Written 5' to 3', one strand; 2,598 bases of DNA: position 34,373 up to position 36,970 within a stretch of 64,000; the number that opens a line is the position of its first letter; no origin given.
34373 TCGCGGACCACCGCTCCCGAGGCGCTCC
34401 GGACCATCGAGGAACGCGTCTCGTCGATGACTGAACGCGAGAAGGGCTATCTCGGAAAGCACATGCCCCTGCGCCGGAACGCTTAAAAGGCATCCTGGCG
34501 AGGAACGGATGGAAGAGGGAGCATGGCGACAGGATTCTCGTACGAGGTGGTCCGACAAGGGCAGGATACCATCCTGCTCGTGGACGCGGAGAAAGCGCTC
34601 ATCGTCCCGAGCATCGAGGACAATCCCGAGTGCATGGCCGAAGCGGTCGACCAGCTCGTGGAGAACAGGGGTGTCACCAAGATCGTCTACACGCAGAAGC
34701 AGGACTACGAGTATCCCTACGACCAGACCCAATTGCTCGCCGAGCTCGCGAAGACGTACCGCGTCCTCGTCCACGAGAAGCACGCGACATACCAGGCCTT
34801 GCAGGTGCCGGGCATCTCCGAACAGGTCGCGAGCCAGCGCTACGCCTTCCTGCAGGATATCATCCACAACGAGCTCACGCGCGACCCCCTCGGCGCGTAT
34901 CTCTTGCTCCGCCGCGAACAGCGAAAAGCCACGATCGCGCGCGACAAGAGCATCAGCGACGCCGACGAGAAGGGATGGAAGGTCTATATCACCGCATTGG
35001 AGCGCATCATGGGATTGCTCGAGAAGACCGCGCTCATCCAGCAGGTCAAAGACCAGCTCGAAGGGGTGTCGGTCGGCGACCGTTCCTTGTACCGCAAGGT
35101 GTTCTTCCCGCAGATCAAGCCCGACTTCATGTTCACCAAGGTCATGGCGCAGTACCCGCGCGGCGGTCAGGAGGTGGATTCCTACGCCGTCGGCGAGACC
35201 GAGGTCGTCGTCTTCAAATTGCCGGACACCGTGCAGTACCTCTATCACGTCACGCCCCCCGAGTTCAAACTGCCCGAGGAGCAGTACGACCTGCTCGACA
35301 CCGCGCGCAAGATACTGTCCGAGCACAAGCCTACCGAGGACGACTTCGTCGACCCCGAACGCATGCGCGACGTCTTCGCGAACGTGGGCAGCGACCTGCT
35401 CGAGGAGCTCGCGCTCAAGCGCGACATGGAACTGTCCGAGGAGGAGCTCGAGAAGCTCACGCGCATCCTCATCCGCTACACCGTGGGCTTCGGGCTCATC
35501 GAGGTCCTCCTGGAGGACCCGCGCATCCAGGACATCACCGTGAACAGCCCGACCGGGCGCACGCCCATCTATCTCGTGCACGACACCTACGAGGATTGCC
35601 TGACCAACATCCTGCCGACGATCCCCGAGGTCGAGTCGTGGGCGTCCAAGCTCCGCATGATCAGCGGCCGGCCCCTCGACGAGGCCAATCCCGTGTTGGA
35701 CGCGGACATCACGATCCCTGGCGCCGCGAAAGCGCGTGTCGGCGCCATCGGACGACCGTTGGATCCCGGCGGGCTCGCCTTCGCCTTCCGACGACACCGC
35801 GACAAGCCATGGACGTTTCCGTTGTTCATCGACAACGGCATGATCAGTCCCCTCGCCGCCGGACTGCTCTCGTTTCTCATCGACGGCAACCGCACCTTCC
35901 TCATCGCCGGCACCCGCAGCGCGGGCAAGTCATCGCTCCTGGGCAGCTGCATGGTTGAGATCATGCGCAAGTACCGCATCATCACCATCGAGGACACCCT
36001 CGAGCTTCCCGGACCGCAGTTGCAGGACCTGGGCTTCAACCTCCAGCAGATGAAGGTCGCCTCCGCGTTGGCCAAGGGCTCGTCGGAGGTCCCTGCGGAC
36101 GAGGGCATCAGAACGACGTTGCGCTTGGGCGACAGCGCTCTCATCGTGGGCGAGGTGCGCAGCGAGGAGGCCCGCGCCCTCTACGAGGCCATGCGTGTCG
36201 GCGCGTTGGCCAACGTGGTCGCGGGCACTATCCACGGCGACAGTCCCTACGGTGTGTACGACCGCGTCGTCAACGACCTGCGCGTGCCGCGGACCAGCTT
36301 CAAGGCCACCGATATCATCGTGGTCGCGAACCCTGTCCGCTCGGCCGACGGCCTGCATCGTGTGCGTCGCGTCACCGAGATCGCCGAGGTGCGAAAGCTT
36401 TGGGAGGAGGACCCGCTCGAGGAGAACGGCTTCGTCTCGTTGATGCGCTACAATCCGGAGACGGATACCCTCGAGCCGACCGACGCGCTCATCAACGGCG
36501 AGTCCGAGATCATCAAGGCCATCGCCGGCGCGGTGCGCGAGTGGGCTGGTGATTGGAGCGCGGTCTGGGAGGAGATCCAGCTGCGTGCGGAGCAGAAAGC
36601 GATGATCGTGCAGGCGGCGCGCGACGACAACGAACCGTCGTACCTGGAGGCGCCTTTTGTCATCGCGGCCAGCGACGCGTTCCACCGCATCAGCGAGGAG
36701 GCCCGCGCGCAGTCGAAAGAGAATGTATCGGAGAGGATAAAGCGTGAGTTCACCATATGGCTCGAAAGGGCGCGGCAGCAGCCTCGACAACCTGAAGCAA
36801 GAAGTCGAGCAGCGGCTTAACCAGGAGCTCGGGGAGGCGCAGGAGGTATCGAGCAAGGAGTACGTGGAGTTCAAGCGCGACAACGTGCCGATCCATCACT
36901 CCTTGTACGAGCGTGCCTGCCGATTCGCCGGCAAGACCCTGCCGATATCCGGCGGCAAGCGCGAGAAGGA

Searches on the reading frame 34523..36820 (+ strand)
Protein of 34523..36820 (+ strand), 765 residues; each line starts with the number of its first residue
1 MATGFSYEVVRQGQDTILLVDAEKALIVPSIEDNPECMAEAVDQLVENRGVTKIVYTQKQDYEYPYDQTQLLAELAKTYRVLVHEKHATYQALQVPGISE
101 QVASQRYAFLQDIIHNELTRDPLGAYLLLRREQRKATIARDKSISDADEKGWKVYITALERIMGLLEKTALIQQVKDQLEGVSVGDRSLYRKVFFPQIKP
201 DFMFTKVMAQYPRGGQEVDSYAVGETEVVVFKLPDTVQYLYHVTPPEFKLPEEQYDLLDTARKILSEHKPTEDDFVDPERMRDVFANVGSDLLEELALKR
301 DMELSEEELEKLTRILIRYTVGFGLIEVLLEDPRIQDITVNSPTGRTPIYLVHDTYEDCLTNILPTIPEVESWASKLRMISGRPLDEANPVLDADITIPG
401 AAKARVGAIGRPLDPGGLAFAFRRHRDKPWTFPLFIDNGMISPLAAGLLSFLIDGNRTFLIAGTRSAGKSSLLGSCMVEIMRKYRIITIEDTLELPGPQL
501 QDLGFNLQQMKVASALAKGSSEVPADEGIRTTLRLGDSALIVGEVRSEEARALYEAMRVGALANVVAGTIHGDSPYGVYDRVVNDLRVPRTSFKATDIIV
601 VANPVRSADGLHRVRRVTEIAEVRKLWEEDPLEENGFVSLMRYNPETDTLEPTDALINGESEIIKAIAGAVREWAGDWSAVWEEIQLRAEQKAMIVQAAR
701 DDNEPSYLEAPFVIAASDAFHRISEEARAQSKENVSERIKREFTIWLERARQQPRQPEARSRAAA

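Call 40: search_protein_families(library=ncbifam, proteins=[window:34523-36820:+], max_evalue=0.00001)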
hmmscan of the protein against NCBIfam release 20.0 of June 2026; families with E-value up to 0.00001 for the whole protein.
window:34523-36820:+ (765 aa): 9 families
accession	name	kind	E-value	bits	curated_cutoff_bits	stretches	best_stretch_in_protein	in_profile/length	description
NF058587.1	archaellum_moto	equivalog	4e-37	128.1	550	1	290-690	114-494/527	archaellum flagellar ATPase motor FlaI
TIGR03819.1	heli_sec_ATPase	hypoth_equivalog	2.8e-32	112.2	373.15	1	300-582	29-297/340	TadA family conjugal transfer-associated ATPase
TIGR02782.1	TrbB_P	equivalog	2e-14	53.6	304.55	1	328-626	16-296/303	P-type conjugative transfer ATPase TrbB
TIGR02788.1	VirB11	equivalog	7.4e-14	51.5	249.95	1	452-584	140-264/308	P-type DNA transfer ATPase VirB11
NF053672.1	bindosome_BasE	exception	4.5e-13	48.8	1000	1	318-609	133-414/512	bindosome assembly system ATPase subunit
NF041000.1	ATPase_ComGA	equivalog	8.5e-10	38.1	300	1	458-601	130-260/267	competence type IV pilus ATPase ComGA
NF010475.0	PRK13900.1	equivalog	1.7e-09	37.2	389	1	453-576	157-273/333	type IV secretion system ATPase VirB11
NF010469.0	PRK13894.1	subfamily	1.8e-09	37.4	508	1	322-586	24-268/320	conjugal transfer ATPase TrbB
NF010425.0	PRK13851.1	equivalog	1.1e-08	34.3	461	1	449-585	155-283/344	type IV secretion system protein VirB11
